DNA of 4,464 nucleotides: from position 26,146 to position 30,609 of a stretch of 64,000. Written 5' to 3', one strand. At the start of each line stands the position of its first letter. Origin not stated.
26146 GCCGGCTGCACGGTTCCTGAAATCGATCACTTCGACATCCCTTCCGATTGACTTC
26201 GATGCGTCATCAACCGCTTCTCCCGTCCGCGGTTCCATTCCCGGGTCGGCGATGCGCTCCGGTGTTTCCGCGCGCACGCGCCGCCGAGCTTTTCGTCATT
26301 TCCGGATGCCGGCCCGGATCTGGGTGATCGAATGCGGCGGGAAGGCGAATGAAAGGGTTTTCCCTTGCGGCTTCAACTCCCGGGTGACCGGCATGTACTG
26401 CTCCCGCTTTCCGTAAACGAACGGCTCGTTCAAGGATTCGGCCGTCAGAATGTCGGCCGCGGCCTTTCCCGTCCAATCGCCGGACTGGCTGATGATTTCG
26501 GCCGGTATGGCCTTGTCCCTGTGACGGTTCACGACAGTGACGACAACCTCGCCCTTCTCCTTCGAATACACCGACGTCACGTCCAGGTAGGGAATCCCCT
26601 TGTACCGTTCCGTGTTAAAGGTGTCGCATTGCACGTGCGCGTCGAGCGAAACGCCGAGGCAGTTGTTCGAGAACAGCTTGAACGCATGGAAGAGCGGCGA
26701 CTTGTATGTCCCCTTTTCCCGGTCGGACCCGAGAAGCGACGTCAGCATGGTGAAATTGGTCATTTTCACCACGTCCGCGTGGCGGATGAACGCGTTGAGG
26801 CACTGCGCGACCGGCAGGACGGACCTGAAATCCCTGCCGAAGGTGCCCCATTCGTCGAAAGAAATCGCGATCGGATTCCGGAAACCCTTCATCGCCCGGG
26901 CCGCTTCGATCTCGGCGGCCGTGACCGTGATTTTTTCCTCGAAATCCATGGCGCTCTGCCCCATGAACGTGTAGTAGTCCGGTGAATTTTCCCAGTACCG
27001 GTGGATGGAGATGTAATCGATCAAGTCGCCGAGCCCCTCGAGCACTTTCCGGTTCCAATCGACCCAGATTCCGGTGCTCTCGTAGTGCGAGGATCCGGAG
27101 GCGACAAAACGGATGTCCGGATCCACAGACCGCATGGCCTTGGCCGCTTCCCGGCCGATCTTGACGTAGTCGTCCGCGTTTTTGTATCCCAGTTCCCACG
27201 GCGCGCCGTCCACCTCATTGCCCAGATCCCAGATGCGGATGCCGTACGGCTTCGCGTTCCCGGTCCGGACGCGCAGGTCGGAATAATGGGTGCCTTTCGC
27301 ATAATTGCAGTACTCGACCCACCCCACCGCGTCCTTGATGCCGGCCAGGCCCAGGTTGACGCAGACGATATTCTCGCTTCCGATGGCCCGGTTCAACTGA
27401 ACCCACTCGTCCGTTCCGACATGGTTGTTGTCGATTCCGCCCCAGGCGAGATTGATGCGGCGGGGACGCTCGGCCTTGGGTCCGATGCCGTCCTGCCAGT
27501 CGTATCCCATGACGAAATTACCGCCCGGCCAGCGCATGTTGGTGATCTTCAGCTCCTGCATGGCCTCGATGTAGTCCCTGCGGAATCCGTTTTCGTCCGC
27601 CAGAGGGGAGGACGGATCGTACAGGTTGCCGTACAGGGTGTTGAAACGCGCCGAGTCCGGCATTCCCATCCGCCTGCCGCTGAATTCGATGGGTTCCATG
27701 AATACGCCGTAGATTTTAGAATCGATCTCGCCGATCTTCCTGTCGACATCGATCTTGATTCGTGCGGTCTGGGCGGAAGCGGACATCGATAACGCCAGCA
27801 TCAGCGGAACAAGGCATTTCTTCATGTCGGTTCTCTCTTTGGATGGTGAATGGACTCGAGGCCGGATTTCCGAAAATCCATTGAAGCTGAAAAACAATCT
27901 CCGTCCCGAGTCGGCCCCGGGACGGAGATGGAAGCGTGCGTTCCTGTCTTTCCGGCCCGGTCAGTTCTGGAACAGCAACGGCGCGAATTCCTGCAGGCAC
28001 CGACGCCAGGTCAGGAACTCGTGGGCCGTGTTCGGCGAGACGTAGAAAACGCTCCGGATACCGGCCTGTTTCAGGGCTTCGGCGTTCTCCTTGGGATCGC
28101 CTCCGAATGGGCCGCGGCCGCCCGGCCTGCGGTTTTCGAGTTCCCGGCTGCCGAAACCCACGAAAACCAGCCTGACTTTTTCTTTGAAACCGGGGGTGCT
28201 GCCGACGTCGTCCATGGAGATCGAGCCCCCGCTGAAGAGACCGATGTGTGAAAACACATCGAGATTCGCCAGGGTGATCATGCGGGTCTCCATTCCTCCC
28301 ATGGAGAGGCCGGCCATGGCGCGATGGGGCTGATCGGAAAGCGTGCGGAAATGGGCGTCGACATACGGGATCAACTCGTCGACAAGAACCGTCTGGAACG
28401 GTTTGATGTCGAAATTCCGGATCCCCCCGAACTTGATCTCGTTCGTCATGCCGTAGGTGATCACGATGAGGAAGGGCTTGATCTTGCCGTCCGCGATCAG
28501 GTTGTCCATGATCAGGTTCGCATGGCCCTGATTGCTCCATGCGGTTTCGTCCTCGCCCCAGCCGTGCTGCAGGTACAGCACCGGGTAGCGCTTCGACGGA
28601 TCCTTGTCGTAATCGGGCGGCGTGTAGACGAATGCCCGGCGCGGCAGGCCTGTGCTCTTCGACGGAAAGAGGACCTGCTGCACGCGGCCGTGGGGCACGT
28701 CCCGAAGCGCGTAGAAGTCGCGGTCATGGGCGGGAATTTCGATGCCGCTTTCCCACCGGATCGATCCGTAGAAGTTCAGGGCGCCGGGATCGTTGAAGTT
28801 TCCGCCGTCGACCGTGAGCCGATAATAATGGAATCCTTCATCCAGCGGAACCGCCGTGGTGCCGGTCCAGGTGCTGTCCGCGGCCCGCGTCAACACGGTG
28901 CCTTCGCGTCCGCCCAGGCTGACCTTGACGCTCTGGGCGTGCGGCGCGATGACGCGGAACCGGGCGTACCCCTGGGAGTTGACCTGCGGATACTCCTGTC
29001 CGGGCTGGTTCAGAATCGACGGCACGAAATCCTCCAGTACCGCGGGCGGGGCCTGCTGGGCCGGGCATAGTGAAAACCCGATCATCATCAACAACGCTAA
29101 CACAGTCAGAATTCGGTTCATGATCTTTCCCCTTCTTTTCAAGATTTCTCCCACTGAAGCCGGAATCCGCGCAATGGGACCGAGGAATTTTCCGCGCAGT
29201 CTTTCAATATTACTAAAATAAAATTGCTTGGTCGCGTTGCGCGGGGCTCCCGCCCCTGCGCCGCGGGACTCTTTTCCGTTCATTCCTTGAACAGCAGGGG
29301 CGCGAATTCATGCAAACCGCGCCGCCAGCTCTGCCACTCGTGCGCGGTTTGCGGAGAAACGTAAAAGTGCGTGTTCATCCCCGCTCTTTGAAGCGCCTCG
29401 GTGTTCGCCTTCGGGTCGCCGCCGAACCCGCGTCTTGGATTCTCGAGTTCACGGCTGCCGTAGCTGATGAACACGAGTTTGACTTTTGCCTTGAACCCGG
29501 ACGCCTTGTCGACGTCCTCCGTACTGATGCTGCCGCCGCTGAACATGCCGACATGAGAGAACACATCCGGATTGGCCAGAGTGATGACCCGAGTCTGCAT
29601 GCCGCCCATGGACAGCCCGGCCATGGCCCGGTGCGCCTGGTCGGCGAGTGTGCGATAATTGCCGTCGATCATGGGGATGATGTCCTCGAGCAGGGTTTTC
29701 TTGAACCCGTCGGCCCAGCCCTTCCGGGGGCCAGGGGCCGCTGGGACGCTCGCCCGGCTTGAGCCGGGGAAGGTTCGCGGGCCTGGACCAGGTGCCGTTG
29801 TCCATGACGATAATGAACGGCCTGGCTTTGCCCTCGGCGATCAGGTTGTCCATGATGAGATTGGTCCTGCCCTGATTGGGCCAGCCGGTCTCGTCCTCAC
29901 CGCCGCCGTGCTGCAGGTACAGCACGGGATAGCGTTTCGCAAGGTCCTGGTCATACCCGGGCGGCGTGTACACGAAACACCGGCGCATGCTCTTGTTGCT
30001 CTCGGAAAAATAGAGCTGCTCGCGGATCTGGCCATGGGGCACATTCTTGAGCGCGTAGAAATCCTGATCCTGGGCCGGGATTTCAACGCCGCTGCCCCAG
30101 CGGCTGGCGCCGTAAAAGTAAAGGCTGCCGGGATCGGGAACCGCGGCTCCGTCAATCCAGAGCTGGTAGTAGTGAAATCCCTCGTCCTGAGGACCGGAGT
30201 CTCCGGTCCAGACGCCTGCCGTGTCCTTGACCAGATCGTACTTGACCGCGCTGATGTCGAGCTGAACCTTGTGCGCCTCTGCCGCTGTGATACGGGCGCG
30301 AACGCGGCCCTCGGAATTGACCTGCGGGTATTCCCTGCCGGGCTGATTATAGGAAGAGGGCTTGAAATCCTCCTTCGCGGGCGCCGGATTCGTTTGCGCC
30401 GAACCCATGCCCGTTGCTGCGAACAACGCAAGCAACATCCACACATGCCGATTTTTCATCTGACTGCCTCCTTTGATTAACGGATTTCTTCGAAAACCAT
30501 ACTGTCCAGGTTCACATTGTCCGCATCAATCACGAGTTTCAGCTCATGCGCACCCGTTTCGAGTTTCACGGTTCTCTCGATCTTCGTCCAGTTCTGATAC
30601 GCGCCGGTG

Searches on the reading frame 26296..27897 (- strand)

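Call 72: search_protein_families(library=pfam, proteins=[window:26296-27897:-], max_evalue=0.00001)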
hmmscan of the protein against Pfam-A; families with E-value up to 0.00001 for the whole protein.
window:26296-27897:- (533 aa): 1 family
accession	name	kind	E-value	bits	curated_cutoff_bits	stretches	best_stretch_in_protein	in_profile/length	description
PF06964.18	Alpha-L-AF_C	-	1.3e-13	51.9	27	1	355-523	19-165/165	Alpha-L-arabinofuranosidase C-terminal domain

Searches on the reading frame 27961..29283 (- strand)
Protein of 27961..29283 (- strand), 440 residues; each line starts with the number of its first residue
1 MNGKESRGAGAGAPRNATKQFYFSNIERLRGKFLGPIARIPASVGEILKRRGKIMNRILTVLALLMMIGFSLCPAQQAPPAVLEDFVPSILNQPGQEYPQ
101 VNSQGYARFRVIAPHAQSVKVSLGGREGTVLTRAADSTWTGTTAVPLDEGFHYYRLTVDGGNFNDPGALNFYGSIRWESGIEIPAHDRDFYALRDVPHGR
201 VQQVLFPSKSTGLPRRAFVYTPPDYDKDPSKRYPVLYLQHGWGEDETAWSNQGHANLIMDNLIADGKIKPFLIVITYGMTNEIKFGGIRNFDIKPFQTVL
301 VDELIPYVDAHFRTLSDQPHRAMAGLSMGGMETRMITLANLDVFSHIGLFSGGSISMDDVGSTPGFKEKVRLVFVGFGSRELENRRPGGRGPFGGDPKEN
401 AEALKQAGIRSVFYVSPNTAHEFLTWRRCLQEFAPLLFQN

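Call 72: search_protein_families(library=pfam, proteins=[window:27961-29283:-], max_evalue=0.00001)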
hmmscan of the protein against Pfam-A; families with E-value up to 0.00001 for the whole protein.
window:27961-29283:- (440 aa): 1 family
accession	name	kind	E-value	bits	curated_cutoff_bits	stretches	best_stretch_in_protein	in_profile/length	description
PF00756.26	Esterase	-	1.3e-19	71.4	22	1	208-352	1-148/251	Putative esterase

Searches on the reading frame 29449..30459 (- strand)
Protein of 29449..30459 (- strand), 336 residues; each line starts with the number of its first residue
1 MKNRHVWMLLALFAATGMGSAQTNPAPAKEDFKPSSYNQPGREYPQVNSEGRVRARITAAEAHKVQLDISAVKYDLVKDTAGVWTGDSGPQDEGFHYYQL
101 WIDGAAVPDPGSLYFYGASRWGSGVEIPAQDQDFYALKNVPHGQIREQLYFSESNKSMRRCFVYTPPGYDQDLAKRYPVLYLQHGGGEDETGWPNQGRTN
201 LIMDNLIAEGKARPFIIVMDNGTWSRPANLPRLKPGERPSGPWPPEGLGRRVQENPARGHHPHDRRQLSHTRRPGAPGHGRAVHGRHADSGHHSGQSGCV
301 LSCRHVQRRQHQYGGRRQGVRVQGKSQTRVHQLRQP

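Call 72: search_protein_families(library=pfam, proteins=[window:29449-30459:-], max_evalue=0.00001)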
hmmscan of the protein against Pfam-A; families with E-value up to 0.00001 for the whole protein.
window:29449-30459:- (336 aa): 1 family
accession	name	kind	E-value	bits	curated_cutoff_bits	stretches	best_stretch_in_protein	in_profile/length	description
PF00756.26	Esterase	-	1.2e-06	29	22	1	153-222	2-66/251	Putative esterase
